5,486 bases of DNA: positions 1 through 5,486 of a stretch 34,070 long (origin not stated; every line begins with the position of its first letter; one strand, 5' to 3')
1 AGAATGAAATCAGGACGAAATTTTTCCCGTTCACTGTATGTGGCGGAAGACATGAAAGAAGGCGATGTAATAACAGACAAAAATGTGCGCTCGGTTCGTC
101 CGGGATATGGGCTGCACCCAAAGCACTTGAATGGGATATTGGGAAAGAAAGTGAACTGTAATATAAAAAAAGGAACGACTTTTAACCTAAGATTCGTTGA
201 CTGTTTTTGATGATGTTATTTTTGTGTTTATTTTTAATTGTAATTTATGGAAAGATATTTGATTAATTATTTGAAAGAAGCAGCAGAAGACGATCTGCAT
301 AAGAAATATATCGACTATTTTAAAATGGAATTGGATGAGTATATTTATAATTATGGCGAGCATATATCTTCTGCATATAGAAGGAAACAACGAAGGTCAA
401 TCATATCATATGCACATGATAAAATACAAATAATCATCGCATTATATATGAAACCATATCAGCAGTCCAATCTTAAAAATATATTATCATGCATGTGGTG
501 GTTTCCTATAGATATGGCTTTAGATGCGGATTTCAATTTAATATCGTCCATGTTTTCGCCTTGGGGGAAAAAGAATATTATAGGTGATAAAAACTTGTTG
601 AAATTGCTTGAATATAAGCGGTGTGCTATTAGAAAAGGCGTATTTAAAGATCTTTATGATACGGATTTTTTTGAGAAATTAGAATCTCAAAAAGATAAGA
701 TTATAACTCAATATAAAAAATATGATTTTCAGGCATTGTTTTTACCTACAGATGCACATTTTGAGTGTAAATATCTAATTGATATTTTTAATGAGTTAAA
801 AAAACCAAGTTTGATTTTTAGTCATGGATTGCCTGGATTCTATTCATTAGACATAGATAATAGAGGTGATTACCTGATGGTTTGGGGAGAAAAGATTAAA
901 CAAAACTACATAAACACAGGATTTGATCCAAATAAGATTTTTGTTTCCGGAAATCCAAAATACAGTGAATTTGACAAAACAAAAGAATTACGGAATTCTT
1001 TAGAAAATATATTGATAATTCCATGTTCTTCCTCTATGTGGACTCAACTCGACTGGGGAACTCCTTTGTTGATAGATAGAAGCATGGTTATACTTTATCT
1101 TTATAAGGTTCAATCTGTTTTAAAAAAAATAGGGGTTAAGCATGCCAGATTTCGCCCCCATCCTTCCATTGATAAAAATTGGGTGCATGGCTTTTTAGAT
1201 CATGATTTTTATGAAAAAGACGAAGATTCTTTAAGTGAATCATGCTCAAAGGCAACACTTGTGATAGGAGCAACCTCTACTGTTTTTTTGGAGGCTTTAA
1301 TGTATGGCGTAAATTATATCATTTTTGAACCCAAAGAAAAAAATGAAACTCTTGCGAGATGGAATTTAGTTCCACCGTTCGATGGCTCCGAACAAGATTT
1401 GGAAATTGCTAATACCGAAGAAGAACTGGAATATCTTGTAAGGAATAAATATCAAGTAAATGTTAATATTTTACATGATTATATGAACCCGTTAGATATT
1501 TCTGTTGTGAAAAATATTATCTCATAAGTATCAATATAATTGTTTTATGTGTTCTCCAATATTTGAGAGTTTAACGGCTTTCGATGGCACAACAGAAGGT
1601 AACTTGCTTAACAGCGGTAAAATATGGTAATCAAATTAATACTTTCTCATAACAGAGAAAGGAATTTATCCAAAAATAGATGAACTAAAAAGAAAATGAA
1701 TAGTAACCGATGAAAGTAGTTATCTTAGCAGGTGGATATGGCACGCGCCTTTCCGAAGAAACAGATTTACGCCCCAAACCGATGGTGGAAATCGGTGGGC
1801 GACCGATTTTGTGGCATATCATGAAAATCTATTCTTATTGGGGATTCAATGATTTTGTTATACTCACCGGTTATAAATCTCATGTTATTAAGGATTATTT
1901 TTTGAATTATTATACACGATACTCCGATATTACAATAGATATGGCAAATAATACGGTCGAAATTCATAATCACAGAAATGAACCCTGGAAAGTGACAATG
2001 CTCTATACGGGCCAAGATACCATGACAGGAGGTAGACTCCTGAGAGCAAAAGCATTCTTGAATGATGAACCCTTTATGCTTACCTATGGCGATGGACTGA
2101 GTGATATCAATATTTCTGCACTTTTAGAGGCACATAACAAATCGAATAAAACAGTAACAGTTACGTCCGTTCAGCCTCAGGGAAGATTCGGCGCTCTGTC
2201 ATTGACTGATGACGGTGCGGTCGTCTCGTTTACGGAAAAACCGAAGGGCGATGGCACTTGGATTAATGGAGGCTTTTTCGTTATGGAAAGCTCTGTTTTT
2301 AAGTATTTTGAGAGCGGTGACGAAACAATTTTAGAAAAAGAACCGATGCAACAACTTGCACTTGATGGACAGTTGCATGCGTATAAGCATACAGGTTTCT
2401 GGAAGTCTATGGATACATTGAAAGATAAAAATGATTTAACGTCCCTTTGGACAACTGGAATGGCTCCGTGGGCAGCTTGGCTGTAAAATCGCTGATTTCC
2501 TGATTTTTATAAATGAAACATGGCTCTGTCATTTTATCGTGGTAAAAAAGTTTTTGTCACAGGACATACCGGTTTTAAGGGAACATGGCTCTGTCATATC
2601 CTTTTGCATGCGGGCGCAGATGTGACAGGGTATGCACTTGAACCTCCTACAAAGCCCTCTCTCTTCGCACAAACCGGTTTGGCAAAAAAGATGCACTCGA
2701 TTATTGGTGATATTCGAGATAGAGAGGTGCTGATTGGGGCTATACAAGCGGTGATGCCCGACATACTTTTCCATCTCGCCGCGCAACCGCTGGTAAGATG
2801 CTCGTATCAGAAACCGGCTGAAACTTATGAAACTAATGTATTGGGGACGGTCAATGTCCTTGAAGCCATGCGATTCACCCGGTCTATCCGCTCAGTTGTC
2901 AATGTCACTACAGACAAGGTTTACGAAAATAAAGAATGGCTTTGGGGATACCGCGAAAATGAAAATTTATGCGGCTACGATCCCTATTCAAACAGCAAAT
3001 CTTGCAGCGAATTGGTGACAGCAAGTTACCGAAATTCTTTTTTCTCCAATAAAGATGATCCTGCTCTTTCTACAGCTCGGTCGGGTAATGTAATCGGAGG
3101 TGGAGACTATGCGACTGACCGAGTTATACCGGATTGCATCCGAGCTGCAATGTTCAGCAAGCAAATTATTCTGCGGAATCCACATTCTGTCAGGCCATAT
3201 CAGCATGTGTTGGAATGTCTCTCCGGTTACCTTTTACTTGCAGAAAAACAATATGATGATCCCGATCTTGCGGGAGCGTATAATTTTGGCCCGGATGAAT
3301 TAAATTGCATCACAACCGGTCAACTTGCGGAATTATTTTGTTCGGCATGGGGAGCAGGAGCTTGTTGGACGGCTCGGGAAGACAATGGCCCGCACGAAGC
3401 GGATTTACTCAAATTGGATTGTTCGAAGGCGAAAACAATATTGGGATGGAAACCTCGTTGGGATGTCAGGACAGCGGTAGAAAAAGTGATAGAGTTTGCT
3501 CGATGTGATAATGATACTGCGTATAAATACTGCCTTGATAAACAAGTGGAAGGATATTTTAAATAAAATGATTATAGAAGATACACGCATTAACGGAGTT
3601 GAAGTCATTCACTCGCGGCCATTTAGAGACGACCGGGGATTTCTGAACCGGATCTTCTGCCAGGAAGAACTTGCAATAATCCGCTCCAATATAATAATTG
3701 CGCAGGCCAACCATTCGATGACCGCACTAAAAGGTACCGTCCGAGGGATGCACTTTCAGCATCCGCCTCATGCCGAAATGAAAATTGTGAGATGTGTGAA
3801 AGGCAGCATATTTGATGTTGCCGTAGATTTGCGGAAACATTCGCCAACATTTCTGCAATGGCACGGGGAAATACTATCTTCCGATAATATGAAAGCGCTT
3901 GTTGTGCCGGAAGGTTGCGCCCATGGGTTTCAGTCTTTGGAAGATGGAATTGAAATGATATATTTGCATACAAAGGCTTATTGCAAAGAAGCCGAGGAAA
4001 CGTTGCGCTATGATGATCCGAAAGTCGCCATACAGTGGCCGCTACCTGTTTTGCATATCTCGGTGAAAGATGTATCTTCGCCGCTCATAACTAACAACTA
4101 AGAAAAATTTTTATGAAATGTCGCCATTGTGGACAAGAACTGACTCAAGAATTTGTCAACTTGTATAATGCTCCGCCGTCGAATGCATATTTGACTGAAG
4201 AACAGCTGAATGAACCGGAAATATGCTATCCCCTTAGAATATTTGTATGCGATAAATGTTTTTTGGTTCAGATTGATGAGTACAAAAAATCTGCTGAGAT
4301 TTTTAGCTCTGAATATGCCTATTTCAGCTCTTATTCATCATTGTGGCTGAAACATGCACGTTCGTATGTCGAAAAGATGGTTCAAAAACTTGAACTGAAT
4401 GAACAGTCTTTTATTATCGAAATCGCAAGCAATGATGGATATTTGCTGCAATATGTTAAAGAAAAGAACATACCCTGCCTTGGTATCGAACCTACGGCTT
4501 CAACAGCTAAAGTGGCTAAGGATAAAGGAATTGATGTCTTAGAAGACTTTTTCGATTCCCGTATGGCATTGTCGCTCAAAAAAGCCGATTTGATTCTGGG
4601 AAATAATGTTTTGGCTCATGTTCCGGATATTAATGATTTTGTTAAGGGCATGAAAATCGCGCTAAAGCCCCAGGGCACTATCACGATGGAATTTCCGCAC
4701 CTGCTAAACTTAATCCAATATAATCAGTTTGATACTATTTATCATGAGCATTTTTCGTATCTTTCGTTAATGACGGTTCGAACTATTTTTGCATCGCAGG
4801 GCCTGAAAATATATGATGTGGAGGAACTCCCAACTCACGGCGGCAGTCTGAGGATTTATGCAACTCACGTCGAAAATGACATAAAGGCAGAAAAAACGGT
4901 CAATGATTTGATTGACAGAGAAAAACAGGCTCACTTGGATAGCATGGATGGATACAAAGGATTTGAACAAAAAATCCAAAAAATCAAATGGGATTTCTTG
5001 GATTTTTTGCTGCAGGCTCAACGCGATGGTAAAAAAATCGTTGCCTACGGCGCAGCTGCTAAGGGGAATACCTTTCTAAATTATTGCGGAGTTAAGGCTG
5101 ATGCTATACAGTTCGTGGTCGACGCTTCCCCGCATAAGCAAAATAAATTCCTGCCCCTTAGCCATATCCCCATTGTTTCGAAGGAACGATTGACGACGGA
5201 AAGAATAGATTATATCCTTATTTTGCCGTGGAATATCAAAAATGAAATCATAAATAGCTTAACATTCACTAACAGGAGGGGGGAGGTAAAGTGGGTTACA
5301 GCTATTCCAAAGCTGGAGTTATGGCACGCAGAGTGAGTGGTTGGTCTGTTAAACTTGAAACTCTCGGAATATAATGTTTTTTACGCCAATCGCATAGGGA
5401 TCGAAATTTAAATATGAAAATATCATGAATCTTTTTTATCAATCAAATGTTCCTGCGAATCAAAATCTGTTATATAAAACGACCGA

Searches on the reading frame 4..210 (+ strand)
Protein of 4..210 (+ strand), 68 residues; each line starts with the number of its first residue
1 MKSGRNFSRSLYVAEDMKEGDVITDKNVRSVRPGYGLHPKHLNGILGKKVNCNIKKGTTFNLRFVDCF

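Call 86: search_protein_families(library=pfam, proteins=[window:4-210:+], max_evalue=0.001)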
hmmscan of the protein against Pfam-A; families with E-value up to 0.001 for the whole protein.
window:4-210:+ (68 aa): 1 family
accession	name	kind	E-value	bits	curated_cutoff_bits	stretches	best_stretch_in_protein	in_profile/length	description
PF08666.17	SAF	-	1.4e-10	42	21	1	9-59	2-56/63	SAF domain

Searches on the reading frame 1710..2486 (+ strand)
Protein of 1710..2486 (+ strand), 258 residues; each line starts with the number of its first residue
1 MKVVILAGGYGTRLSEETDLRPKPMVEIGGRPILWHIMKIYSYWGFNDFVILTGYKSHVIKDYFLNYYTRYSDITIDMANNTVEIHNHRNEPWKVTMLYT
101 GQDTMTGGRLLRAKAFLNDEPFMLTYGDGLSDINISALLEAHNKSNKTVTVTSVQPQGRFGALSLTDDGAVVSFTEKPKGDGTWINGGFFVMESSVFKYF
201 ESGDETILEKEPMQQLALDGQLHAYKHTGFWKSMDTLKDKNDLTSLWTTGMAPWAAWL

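Call 7: search_protein_families(library=pfam, proteins=[window:1710-2486:+], max_evalue=0.01)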
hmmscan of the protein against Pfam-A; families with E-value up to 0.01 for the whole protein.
window:1710-2486:+ (258 aa): 2 families
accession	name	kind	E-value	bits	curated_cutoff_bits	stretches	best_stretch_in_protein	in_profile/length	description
PF00483.29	NTP_transferase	-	2.8e-23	83.2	21.2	1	2-231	1-226/245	Nucleotidyl transferase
PF12804.13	NTP_transf_3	-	6e-08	33.5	27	1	3-58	1-51/160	MobA-like NTP transferase domain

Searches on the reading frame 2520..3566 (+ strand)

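Call 7: search_protein_families(library=pfam, proteins=[window:2520-3566:+], max_evalue=0.01)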
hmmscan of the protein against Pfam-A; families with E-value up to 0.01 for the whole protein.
window:2520-3566:+ (348 aa): 6 families
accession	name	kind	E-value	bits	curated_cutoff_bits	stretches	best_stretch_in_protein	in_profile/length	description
PF16363.11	GDP_Man_Dehyd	-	8.8e-36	124.4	27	1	12-322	1-331/332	GDP-mannose 4,6 dehydratase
PF01370.27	Epimerase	-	1.6e-28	100.2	20.9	1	11-246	1-230/240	NAD dependent epimerase/dehydratase family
PF02719.21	Polysacc_synt_2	-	6e-15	55.6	20.2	1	49-193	47-173/293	Polysaccharide biosynthesis protein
PF01073.25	3Beta_HSD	-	3.8e-11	43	22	1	13-210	2-200/280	3-beta hydroxysteroid dehydrogenase/isomerase family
PF04321.23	RmlD_sub_bind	-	3.4e-06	26.8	27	1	10-167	2-136/287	RmlD substrate binding domain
PF07993.18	NAD_binding_4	-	0.0003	20.5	20.1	1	49-141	52-147/258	Male sterility protein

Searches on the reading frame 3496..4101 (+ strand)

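Call 7: search_protein_families(library=pfam, proteins=[window:3496-4101:+], max_evalue=0.01)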
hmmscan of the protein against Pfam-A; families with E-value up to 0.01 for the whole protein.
window:3496-4101:+ (201 aa): 1 family
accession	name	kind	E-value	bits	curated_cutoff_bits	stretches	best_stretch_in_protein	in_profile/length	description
PF00908.23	dTDP_sugar_isom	-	6.5e-57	192.3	27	1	30-198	2-166/168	dTDP-4-dehydrorhamnose 3,5-epimerase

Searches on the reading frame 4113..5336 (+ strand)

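Call 7: search_protein_families(library=pfam, proteins=[window:4113-5336:+], max_evalue=0.01)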
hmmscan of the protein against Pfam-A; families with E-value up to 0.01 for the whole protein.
window:4113-5336:+ (407 aa): 6 families
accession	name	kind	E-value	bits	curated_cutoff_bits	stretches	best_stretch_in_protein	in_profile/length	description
PF08484.17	Methyltransf_14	-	6.8e-56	188.9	23.5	1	240-399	1-160/160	C-methyltransferase C-terminal domain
PF08421.16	Methyltransf_13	-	3.2e-21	75.7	31.3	1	3-64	1-62/62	Putative zinc binding domain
PF13489.12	Methyltransf_23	-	1.2e-12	48.4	27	1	81-234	4-162/164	Methyltransferase domain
PF08242.18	Methyltransf_12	-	5.5e-07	30.7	30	1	103-189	2-97/98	Methyltransferase domain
PF08241.18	Methyltransf_11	-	2.1e-05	25.5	21.2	1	103-190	2-93/95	Methyltransferase domain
PF13847.12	Methyltransf_31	-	0.00057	20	27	1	143-201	60-114/145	Methyltransferase domain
